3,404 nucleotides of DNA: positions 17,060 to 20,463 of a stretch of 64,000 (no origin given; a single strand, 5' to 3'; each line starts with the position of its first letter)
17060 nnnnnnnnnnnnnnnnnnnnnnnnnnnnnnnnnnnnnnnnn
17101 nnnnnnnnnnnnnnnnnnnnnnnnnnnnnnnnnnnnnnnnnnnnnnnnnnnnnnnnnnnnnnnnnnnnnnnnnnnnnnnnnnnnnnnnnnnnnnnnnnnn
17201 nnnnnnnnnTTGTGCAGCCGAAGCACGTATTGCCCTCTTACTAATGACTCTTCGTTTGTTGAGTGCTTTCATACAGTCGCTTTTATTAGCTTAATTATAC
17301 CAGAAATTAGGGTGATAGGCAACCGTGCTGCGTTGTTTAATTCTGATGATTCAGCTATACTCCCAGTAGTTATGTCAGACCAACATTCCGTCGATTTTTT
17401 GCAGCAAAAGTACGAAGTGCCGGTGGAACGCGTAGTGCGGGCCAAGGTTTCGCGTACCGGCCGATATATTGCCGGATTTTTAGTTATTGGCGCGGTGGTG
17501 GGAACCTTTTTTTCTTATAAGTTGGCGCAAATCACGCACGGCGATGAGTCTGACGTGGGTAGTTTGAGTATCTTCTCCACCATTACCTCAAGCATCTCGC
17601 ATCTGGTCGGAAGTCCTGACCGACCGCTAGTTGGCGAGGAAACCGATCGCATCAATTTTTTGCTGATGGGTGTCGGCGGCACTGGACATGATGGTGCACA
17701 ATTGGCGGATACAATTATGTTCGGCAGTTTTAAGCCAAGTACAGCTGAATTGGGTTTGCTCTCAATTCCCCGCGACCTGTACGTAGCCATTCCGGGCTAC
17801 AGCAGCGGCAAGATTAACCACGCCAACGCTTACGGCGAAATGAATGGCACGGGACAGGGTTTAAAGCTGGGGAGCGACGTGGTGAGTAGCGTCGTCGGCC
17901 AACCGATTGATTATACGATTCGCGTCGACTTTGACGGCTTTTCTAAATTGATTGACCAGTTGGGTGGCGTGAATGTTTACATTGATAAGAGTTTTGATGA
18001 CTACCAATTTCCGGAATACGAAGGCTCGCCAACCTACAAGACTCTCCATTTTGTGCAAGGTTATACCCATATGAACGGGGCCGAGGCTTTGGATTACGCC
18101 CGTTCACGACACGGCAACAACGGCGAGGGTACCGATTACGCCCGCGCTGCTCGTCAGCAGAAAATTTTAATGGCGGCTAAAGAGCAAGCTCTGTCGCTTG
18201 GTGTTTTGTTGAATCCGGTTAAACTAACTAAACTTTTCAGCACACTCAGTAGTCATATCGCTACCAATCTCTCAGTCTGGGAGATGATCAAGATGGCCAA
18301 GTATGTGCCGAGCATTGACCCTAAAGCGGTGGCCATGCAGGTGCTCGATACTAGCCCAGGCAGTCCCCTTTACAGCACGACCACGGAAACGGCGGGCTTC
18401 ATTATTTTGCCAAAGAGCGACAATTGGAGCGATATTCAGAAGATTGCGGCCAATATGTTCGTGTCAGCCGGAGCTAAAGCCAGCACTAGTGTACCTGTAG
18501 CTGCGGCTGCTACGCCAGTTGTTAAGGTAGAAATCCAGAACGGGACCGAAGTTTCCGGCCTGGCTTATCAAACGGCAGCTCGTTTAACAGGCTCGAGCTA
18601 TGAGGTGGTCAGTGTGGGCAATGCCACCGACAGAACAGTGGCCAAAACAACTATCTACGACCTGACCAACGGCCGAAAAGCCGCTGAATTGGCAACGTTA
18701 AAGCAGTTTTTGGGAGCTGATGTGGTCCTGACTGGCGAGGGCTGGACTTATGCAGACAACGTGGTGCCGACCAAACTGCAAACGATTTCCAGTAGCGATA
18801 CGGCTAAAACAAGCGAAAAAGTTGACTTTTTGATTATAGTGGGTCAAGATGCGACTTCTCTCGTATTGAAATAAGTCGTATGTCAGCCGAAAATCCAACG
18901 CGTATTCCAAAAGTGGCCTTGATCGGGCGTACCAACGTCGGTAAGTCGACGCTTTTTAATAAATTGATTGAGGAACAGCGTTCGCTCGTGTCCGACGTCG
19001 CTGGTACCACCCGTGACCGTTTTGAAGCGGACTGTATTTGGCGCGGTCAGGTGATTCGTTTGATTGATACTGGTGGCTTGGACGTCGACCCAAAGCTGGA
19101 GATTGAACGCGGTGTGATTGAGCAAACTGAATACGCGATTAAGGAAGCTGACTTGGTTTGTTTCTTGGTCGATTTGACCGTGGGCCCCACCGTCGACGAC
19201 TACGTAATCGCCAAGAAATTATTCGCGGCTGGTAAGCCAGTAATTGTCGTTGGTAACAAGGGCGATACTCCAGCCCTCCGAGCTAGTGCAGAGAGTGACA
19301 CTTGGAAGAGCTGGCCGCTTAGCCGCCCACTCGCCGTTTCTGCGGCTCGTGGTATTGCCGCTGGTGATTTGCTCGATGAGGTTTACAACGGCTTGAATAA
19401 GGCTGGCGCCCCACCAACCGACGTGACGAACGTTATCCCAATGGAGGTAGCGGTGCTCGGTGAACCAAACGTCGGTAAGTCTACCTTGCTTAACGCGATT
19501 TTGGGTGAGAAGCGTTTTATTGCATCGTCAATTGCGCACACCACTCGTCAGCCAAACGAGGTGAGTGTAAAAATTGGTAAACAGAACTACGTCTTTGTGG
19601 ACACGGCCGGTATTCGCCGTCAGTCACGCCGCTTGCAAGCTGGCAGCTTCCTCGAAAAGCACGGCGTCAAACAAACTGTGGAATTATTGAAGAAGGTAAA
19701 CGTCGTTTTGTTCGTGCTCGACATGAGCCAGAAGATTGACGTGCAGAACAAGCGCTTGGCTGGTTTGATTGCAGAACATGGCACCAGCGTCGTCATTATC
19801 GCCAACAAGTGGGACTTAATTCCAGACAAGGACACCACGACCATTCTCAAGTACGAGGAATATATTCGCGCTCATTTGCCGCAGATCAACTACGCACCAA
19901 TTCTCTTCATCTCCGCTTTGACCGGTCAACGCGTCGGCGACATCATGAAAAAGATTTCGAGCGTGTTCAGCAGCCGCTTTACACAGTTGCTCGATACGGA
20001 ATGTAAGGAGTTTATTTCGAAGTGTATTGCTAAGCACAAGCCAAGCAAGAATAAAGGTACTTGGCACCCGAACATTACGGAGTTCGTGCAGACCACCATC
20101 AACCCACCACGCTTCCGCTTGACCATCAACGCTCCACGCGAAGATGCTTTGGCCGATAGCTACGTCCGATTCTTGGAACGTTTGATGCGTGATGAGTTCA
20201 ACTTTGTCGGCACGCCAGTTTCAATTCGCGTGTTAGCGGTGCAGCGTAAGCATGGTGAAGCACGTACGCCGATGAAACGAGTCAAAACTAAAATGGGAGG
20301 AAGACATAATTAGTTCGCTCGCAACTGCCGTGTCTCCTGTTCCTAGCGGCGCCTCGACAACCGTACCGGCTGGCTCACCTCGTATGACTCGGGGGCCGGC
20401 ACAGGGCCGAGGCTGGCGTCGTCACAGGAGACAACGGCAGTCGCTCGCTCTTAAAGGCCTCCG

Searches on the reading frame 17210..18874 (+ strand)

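Call 22: search_protein_families(library=pfam, proteins=[window:17210-18874:+], max_evalue=0.001)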
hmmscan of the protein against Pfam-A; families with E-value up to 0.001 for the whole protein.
window:17210-18874:+ (554 aa): 2 families
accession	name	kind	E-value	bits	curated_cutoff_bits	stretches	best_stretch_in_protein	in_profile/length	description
PF03816.19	LytR_cpsA_psr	-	1.6e-36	126.1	24.6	1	166-327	2-148/150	LytR_cpsA_psr family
PF13399.11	LytR_C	-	4.9e-10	40.6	22.2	1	438-505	2-66/86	LytR cell envelope-related transcriptional attenuator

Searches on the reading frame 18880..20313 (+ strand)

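Call 22: search_protein_families(library=pfam, proteins=[window:18880-20313:+], max_evalue=0.001)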
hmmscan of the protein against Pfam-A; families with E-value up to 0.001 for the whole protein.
window:18880-20313:+ (477 aa): 16 families
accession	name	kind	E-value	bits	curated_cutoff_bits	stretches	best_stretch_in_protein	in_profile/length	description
PF01926.29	MMR_HSR1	-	2e-51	173.3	21.9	2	189-310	1-113/113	50S ribosome-binding GTPase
PF00350.29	Dynamin_N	-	1.9e-18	67.5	27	2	190-231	1-41/168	Dynamin family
PF02421.24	FeoB_N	-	2.3e-18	66.6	27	2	189-319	2-123/156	Ferrous iron transport protein B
PF00009.33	GTP_EFTU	-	4e-17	62.9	26.5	1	189-362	5-185/188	Elongation factor Tu GTP binding domain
PF04548.22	AIG1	-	4.3e-13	49.5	27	2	190-298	3-108/212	AIG1 family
PF14714.11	KH_dom-like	-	1.9e-12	47.7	27.3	1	376-450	8-79/81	KH-domain-like of EngA bacterial GTPase enzymes, C-terminal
PF03193.22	RsgA_GTPase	-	5.2e-12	46.4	30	0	12-42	109-139/174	RsgA GTPase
PF08477.19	Roc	-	1.2e-07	32.4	27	0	11-37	1-27/119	Ras of Complex, Roc, domain of DAPkinase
PF00625.27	Guanylate_kin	-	3.3e-07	30.6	25.2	1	191-260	6-71/182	Guanylate kinase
PF00005.33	ABC_tran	-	1.1e-06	29.8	25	0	190-242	14-66/137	ABC transporter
PF00071.28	Ras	-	1.1e-06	28.8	21.6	0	190-315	2-118/162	Ras family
PF00025.27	Arf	-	8.8e-06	25.7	22.3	0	189-361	16-172/174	ADP-ribosylation factor family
PF13555.12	AAA_29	-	0.00027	21.1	27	0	190-207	25-42/61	P-loop containing region of AAA domain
PF05621.17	TniB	-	0.00054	19.9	22.4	0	3-33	29-59/189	Bacterial TniB protein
PF03266.21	NTPase_1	-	0.00075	19.8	23.9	0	11-43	1-33/168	NTPase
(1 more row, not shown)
